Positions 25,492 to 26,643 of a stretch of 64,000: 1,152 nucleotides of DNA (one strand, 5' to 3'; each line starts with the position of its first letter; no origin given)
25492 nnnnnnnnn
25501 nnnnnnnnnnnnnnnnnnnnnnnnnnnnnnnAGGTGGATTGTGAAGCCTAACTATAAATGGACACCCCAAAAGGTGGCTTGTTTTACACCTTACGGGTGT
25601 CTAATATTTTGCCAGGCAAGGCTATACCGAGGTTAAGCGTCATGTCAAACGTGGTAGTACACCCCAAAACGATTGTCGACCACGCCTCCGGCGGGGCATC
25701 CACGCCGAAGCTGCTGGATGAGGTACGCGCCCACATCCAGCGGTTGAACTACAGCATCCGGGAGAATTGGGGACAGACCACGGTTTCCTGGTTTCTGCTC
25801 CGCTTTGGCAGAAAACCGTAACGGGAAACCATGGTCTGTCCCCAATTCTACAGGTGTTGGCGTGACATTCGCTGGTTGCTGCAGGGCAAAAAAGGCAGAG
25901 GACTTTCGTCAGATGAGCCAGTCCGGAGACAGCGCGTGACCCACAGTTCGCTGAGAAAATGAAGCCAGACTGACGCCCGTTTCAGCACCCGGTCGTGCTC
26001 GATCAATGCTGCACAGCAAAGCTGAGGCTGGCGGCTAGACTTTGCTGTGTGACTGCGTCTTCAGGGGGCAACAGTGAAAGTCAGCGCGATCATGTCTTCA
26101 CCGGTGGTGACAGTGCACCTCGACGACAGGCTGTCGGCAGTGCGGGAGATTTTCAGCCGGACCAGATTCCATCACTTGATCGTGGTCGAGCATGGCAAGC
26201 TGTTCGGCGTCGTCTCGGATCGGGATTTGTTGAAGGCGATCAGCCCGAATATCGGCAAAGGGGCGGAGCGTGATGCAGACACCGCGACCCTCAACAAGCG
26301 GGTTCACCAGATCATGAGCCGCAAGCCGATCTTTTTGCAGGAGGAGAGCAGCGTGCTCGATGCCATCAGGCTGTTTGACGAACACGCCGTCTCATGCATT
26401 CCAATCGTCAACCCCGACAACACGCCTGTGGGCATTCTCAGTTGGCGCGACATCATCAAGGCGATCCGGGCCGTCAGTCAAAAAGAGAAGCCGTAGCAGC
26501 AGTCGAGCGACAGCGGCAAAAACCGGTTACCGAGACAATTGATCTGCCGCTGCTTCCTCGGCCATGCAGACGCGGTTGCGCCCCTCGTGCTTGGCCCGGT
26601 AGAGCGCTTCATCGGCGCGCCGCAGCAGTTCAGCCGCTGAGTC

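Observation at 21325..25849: Second attI with a 40-codon intI stub and its own five-cassette array, 27 kb from the intact integrase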

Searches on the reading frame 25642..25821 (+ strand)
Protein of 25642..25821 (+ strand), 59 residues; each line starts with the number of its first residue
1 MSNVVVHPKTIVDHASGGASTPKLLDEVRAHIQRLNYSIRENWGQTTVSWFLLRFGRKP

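Call 46: search_protein_families(library=ncbifam, proteins=[window:25642-25821:+])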
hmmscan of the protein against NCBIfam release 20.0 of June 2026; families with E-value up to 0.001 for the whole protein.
window:25642-25821:+ (59 aa): 0 families

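Call 57: find_encoding_contigs(protein=window:25642-25818:+, flank=6000, max_places=10)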
Protein window:25642-25818:+ (59 aa): 15 contigs read that carry it; 10 places shown.
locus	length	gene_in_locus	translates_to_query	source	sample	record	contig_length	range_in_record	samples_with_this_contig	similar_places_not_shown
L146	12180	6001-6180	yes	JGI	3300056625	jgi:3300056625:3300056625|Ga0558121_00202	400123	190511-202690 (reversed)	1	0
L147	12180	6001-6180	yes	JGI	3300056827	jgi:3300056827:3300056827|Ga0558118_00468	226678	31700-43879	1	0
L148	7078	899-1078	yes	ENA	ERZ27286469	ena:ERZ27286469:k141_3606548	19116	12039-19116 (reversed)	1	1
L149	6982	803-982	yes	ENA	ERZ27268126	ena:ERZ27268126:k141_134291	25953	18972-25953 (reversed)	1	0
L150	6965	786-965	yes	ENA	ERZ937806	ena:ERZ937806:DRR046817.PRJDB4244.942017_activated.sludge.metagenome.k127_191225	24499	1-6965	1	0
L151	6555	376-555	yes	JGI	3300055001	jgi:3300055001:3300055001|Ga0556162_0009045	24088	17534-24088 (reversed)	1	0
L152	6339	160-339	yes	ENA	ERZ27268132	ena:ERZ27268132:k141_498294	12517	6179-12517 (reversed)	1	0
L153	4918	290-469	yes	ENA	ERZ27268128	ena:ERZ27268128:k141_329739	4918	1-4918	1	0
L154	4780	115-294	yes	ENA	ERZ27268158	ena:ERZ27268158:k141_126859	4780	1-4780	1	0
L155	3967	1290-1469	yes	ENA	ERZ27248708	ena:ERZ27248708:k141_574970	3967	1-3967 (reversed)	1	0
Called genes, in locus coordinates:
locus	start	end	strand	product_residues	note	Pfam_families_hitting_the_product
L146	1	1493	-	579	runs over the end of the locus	PF01368:DHH, PF02272:DHHA1, PF17768:RecJ_OB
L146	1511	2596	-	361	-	PF00291:PALP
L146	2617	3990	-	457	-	PF03447:NAD_binding_3, PF00742:Homoserine_dh, PF01842:ACT, PF22629:ACT_AHAS_ss (weak)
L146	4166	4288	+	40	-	-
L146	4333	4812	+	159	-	-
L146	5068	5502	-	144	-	-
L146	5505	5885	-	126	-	-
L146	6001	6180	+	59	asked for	-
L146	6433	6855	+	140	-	PF00571:CBS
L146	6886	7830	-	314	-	PF00990:GGDEF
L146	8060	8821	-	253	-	PF00106:adh_short, PF08659:KR, PF13561:adh_short_C2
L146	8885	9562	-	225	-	PF00702:Hydrolase, PF12710:HAD, PF13419:HAD_2, PF13242:Hydrolase_like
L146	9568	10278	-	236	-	PF02353:CMAS (weak), PF01209:Ubie_methyltran, PF13489:Methyltransf_23, PF08003:Methyltransf_9 (weak), PF13847:Methyltransf_31, PF08241:Methyltransf_11, PF08242:Methyltransf_12, PF13649:Methyltransf_25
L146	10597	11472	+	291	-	PF00941:FAD_binding_5, PF03450:CO_deh_flav_C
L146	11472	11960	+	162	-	PF00111:Fer2, PF01799:Fer2_2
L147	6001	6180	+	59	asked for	-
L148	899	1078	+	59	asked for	-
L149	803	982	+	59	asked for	-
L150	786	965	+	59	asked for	-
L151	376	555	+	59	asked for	-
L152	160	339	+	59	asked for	-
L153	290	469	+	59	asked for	-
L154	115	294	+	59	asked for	-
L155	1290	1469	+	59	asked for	-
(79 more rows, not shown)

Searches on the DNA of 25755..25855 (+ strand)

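Call 55: search_dna_similar(query=window:25755-25855:+, collection=plasmids, mode=distant, max_evalue=0.001, max_rows=10)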
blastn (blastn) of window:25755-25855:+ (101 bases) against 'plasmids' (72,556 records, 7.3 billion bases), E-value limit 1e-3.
No match.

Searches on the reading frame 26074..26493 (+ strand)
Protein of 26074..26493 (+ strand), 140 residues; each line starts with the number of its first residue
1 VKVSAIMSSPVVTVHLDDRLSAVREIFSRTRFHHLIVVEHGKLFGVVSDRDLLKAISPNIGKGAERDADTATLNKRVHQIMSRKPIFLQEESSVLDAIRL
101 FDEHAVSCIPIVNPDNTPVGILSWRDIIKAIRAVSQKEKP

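Call 21: find_encoding_contigs(protein=window:26074-26493:+, flank=10000, max_places=10)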
Protein window:26074-26493:+ (140 aa): 23 contigs read that carry it; 10 places shown.
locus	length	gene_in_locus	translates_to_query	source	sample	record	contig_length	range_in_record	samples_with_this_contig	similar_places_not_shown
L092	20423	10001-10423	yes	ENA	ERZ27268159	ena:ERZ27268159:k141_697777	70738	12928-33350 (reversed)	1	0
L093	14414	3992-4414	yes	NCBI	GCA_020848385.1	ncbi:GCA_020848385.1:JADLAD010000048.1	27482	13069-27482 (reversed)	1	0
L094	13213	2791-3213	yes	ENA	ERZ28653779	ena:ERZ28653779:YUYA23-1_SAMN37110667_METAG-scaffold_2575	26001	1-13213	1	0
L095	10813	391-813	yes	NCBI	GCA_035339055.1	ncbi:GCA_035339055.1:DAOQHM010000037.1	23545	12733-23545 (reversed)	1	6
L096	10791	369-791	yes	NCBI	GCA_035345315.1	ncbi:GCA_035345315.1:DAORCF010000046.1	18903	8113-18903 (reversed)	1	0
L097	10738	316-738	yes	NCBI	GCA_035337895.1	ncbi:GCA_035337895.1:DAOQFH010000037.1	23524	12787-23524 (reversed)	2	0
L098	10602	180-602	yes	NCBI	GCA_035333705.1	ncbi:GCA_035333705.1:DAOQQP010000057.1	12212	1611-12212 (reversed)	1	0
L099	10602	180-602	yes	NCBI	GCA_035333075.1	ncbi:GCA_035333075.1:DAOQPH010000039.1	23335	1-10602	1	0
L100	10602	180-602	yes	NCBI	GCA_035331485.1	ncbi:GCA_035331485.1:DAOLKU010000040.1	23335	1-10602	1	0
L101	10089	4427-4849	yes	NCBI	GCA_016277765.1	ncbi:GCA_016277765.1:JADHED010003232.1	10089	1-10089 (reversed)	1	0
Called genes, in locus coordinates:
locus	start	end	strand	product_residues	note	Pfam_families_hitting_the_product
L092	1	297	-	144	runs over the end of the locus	PF02566:OsmC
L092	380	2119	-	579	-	PF01368:DHH, PF02272:DHHA1, PF17768:RecJ_OB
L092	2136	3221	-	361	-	PF00291:PALP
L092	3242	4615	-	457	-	PF03447:NAD_binding_3, PF00742:Homoserine_dh, PF01842:ACT, PF22629:ACT_AHAS_ss (weak)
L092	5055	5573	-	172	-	PF00905:Transpeptidase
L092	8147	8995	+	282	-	-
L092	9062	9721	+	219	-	-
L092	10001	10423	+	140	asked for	PF00571:CBS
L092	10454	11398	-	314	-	PF00990:GGDEF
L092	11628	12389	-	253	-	PF00106:adh_short, PF08659:KR, PF13561:adh_short_C2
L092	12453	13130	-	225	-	PF00702:Hydrolase, PF12710:HAD, PF13419:HAD_2, PF13242:Hydrolase_like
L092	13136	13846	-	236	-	PF02353:CMAS (weak), PF01209:Ubie_methyltran, PF13489:Methyltransf_23, PF08003:Methyltransf_9 (faint), PF13847:Methyltransf_31, PF08241:Methyltransf_11, PF08242:Methyltransf_12, PF13649:Methyltransf_25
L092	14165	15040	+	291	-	PF00941:FAD_binding_5, PF03450:CO_deh_flav_C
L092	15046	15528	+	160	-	PF00111:Fer2, PF01799:Fer2_2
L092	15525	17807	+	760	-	PF01315:Ald_Xan_dh_C, PF02738:MoCoBD_1, PF20256:MoCoBD_2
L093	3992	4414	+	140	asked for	PF00571:CBS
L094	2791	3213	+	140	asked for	PF00571:CBS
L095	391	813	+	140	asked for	PF00571:CBS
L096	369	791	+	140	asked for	PF00571:CBS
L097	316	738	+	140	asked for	PF00571:CBS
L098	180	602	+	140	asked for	PF00571:CBS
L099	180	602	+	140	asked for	PF00571:CBS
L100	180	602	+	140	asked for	PF00571:CBS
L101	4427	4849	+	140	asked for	PF00571:CBS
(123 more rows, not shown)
